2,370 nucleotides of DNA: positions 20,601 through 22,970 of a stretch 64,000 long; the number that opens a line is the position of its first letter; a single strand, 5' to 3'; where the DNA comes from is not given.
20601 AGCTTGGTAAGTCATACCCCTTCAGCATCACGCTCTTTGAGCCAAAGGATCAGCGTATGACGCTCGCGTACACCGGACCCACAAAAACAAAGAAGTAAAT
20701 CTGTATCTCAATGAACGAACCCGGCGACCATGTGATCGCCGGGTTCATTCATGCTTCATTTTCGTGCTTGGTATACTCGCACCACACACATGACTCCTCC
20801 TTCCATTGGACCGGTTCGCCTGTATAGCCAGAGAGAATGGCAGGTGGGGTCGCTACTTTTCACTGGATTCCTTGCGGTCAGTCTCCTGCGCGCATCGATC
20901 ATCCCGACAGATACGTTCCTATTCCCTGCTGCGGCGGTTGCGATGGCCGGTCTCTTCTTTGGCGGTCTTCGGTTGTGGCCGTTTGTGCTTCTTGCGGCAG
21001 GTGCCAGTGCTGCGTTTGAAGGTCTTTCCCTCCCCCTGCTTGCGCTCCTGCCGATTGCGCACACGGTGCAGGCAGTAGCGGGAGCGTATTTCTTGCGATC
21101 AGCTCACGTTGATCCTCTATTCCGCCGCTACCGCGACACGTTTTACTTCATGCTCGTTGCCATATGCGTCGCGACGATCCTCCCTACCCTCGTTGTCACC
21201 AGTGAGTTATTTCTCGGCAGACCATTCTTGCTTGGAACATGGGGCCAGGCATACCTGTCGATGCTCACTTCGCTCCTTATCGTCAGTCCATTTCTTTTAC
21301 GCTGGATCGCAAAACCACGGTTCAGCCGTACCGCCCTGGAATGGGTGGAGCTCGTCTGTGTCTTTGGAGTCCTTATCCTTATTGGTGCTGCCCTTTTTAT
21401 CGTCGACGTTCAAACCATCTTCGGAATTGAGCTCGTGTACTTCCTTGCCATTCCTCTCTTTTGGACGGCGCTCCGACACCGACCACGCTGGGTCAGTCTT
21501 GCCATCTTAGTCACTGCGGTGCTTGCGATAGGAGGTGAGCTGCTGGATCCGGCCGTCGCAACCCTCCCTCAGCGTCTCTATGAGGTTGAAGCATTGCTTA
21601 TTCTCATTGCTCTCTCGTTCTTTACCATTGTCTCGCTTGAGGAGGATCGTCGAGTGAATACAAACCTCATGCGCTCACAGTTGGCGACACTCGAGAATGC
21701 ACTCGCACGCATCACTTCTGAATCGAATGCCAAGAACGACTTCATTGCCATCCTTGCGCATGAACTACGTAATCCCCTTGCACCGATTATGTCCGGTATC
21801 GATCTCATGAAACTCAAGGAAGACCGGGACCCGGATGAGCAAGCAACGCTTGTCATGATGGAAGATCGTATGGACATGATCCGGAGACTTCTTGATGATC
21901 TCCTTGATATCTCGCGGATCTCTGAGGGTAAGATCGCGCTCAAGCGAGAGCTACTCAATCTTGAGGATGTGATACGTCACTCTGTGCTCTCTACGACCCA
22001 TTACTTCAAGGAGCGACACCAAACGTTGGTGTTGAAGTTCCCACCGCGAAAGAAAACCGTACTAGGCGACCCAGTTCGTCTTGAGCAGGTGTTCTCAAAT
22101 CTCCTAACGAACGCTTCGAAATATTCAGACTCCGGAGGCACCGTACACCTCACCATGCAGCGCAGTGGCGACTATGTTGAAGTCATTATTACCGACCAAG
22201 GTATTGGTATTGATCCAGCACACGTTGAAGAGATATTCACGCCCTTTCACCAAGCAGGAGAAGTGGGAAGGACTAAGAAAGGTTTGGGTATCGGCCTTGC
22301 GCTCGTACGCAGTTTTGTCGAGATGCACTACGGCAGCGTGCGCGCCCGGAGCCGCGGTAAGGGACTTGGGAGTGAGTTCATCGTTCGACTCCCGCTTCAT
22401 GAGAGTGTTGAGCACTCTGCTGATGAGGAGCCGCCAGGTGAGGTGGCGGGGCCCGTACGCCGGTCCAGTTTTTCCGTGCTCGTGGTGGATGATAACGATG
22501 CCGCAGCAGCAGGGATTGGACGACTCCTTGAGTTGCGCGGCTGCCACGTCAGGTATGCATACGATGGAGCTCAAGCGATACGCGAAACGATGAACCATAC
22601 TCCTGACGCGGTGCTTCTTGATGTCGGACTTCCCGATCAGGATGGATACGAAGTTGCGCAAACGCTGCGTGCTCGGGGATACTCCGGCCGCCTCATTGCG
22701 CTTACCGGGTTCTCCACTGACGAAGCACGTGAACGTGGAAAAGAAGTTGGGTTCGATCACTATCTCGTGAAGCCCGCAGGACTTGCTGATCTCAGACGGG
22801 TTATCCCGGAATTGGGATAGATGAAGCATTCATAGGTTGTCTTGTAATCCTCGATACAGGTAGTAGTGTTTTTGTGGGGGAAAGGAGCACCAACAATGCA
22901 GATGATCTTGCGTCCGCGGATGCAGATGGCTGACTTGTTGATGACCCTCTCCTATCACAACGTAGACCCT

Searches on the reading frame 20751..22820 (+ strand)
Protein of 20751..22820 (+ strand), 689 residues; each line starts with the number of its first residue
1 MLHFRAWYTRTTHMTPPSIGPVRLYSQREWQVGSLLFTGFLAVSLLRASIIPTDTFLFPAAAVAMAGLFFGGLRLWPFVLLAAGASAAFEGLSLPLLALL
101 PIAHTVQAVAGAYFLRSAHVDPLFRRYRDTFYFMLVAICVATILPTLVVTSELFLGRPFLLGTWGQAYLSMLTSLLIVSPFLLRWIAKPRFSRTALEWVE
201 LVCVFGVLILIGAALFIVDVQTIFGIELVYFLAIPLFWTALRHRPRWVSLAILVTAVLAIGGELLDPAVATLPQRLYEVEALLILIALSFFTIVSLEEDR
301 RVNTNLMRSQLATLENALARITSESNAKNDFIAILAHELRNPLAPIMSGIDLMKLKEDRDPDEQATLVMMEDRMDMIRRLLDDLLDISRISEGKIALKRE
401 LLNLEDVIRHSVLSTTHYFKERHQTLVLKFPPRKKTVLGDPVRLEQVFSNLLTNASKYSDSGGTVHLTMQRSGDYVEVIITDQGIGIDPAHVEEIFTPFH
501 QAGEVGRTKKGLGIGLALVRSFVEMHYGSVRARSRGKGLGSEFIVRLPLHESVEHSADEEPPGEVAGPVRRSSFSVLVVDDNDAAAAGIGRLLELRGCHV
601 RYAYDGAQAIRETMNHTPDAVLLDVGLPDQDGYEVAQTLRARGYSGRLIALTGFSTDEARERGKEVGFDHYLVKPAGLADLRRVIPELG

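Call 37: search_protein_families(library=pfam, proteins=[window:20751-22820:+], max_evalue=0.00001)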
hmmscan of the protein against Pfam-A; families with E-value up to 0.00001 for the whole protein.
window:20751-22820:+ (689 aa): 4 families
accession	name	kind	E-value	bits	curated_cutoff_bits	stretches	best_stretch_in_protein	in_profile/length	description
PF02518.31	HATPase_c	-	9.5e-26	90.9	26.4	1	439-550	1-110/111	Histidine kinase-, DNA gyrase B-, and HSP90-like ATPase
PF00072.30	Response_reg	-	1.9e-23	83.2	30.2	1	576-684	1-109/111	Response regulator receiver domain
PF00512.31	HisKA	-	1.6e-13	50.9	26.9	1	327-393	1-66/66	His Kinase A (phospho-acceptor) domain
PF05231.19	MASE1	-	3.7e-09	36.6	29.8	1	44-263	18-256/299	MASE1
